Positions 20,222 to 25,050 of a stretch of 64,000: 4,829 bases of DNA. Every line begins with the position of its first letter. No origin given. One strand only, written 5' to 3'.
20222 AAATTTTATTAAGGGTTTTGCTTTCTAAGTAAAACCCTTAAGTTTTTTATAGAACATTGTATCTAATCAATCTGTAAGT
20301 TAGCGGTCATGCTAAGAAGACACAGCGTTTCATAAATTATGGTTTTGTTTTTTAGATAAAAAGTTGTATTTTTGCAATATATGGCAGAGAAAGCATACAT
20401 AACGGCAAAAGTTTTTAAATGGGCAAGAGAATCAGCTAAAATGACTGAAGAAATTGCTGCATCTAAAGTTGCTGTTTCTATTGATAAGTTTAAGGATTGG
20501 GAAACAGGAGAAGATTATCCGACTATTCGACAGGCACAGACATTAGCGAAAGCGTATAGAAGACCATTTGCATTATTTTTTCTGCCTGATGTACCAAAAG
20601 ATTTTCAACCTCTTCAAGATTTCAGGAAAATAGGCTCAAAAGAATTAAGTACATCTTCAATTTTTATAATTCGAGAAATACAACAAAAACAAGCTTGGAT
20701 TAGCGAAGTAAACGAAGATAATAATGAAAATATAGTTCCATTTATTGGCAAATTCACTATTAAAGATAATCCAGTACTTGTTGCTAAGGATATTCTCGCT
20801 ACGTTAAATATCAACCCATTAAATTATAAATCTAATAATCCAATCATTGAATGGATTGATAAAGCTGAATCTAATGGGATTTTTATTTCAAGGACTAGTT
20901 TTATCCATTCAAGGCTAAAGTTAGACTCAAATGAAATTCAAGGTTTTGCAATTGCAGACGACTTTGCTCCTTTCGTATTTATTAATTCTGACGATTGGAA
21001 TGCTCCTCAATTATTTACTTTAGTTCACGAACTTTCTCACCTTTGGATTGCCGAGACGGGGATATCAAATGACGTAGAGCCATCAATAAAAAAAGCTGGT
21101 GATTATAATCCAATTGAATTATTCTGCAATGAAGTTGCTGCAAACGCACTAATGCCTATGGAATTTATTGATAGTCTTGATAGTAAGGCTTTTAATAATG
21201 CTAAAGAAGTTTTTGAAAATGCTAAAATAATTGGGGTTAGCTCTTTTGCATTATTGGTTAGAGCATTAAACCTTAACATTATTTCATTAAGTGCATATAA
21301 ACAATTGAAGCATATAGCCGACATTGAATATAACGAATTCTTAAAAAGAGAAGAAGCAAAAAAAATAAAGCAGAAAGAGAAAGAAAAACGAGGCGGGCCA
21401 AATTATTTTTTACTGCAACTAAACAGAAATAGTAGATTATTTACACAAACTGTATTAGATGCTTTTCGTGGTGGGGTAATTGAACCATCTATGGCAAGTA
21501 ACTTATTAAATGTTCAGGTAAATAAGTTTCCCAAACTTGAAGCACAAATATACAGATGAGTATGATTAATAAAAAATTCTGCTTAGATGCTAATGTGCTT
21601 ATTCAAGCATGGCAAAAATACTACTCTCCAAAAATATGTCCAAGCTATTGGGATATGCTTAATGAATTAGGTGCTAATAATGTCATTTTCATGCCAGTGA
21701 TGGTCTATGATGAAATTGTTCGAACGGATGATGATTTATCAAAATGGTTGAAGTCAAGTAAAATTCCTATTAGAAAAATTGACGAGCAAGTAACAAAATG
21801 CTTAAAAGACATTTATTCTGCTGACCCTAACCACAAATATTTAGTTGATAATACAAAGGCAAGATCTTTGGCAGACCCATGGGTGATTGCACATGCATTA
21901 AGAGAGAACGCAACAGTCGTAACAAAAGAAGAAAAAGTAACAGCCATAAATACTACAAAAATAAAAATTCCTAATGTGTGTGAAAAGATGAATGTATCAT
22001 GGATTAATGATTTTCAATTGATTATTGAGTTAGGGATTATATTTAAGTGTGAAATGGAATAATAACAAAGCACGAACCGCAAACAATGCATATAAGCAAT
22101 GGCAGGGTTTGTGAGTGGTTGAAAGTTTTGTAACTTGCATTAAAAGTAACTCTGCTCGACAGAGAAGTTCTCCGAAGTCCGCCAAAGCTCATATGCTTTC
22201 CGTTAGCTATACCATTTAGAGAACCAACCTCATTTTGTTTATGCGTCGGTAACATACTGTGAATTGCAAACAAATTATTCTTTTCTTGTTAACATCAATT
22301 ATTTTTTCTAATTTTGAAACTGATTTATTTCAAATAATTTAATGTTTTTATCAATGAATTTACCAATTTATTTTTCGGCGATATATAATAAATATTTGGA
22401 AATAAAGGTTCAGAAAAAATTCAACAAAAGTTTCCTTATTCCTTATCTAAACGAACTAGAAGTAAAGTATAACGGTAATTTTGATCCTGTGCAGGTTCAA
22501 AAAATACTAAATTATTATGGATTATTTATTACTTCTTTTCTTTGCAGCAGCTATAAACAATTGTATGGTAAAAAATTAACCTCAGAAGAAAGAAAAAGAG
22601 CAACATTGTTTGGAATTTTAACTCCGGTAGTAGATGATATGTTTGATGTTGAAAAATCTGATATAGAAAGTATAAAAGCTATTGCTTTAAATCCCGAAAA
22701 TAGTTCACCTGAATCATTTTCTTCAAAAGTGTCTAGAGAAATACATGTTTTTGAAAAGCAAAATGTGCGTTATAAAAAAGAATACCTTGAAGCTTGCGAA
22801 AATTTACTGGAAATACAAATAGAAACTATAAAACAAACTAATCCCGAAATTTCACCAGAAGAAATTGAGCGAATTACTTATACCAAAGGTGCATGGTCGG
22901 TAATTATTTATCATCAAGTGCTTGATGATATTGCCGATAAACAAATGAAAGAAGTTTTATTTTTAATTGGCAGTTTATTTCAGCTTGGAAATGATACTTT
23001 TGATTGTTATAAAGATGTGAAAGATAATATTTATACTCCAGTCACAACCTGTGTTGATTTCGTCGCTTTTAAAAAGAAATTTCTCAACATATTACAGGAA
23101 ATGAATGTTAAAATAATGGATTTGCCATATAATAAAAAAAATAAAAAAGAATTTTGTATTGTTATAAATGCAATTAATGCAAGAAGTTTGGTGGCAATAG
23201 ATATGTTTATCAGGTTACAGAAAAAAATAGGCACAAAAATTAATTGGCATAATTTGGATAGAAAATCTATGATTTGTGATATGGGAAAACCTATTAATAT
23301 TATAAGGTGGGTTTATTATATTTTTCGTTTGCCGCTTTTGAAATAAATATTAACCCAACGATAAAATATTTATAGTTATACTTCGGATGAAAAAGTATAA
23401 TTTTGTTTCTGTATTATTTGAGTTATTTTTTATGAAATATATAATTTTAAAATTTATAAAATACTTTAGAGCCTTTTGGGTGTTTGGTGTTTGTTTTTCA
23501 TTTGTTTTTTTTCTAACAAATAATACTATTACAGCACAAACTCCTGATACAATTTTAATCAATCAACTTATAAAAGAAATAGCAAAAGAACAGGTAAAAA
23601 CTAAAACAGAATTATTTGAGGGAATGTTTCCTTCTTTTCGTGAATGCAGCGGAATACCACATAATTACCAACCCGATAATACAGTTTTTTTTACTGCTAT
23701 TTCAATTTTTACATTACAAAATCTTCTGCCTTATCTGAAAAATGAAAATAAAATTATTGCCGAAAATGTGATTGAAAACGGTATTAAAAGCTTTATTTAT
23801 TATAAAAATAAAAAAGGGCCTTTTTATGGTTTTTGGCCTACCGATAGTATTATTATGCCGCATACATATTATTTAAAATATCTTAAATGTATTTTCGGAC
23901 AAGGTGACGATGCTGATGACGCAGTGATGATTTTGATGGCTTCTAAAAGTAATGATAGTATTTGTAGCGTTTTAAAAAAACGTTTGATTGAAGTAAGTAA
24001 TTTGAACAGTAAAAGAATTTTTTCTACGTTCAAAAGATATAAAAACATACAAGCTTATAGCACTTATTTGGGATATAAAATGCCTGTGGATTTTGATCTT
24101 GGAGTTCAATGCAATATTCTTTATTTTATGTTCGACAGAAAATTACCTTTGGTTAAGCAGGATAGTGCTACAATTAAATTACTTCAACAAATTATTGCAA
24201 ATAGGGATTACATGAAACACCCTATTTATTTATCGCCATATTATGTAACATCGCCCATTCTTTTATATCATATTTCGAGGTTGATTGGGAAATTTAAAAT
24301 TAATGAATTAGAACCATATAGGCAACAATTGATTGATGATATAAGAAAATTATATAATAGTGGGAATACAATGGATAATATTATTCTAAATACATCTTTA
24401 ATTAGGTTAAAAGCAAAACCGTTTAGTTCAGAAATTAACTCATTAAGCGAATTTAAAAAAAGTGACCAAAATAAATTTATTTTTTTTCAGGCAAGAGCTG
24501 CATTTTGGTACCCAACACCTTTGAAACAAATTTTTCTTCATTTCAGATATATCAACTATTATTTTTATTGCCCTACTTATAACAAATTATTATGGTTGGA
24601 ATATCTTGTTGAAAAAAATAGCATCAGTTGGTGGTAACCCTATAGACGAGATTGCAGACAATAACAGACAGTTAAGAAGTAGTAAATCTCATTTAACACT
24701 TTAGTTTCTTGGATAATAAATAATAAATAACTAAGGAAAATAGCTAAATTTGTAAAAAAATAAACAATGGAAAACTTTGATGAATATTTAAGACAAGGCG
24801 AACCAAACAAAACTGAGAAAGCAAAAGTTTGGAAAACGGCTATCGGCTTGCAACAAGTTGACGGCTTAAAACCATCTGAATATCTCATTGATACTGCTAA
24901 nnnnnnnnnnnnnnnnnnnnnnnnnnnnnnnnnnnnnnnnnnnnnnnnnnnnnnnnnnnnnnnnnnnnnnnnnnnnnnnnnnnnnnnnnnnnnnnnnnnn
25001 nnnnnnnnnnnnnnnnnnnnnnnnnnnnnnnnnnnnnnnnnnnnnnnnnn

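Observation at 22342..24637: Uncharacterised two-gene pair with class I-like and class II-like terpene synthase Asp motifs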

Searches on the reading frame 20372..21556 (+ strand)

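Call 3: search_protein_families(library=pfam, proteins=[window:20372-21556:+], max_evalue=1)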
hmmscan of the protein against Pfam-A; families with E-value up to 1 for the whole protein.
window:20372-21556:+ (395 aa): 6 families
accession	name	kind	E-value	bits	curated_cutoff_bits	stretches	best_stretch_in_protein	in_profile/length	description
PF06114.19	Peptidase_M78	-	5.8e-08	33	22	1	183-297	19-121/123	IrrE N-terminal-like domain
PF13560.12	HTH_31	-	0.0024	18.6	27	1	16-64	7-56/64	Helix-turn-helix domain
PF20573.4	DUF6782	-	0.013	15.2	27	1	180-239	57-116/241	Putative metallopeptidase family (DUF6782)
PF19355.4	DUF5932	-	0.082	13.2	23.7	1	261-307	59-104/111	Family of unknown function (DUF5932)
PF01381.28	HTH_3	-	0.084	13.4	23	1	41-67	27-53/55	Helix-turn-helix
PF03754.18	At2g31720-like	-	0.17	12.5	24.4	1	314-342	43-73/113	B3 domain-containing protein At2g31720-like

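Call 4: search_protein_families(library=ncbifam, proteins=[window:20372-21556:+], max_evalue=1)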
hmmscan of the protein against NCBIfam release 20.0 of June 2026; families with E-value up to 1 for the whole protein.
window:20372-21556:+ (395 aa): 4 families
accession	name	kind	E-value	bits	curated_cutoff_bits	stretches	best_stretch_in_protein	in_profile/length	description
NF041951.1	phage_RstR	subfamily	0.0006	20.1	80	1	14-62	6-54/108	RstR family transcriptional repressor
NF040522.1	VC1465_fam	subfamily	0.024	14.7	70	1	15-47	1-33/111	VC1465 family Xer recombination activation factor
NF010465.0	PRK13890.1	equivalog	0.096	12.8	96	1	14-69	10-64/121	conjugal transfer protein TrbA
NF041265.1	NadS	equivalog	0.17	12.2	60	0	17-64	37-84/94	NadS family protein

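Call 83: search_protein_families(library=padloc, proteins=[window:20372-21556:+], max_evalue=0.01)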
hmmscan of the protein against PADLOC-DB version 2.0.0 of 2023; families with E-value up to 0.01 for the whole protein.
window:20372-21556:+ (395 aa): 12 families
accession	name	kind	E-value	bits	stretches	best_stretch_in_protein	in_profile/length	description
PDLC03949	RmrA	-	3.3e-17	60.4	2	155-313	138-277/363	-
PDLC03948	RmrA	-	8.6e-15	52.5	1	16-313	14-301/397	-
PDLC03952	RmrA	-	1.1e-14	52.1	1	14-325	26-324/395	-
PDLC03946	RmrA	-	1.2e-12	45.3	1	13-311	5-277/357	-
PDLC03944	RmrA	-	1.7e-12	45.1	1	154-314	142-296/384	-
PDLC03951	RmrA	-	4.7e-12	43.6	1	16-312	14-296/400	-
PDLC03947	RmrA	-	2.9e-11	40.8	1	10-312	11-301/383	-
PDLC04141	capP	-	1.2e-10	39.3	1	183-302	37-154/242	capP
PDLC03954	RmrA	-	5.4e-10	36.7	1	12-327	12-314/380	-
PDLC04776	PDC-M69B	-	6.1e-07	27.4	1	184-329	52-202/272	-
PDLC03950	RmrA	-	0.00037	17.6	1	180-303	163-280/369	-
PDLC03955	RmrA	-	0.00063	17.1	0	181-311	181-300/371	-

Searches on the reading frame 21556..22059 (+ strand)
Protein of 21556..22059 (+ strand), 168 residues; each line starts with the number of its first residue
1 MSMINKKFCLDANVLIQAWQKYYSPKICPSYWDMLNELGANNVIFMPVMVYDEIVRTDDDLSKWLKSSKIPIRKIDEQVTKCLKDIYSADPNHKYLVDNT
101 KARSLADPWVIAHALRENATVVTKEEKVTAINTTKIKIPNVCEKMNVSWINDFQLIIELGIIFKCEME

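Call 3: search_protein_families(library=pfam, proteins=[window:21556-22059:+], max_evalue=1)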
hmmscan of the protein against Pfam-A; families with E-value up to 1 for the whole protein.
window:21556-22059:+ (168 aa): 4 families
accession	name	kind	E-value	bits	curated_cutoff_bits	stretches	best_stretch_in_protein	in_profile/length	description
PF14367.12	DUF4411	-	1.8e-42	145.2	23.5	1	8-163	1-159/159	Domain of unknown function (DUF4411)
PF01850.27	PIN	-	0.001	20.1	23.6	1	9-127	2-113/120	PIN domain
PF18476.7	PIN_8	-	0.021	15.2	26.1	1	8-123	2-107/227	PIN like domain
PF10281.14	Ish1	-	0.041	14.7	26.6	1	57-71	5-19/37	Putative nuclear envelope organisation protein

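Call 4: search_protein_families(library=ncbifam, proteins=[window:21556-22059:+], max_evalue=1)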
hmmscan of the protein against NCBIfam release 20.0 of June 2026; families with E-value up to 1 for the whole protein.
window:21556-22059:+ (168 aa): 0 families

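Call 83: search_protein_families(library=padloc, proteins=[window:21556-22059:+], max_evalue=0.01)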
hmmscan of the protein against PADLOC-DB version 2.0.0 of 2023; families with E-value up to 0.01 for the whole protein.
window:21556-22059:+ (168 aa): 0 families

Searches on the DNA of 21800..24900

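Call 86: search_rna_families(source=window, start=21800, end=24900, threshold=evalue, max_evalue=1)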
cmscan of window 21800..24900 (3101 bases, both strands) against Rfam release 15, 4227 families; matches with E-value up to 1: 0.
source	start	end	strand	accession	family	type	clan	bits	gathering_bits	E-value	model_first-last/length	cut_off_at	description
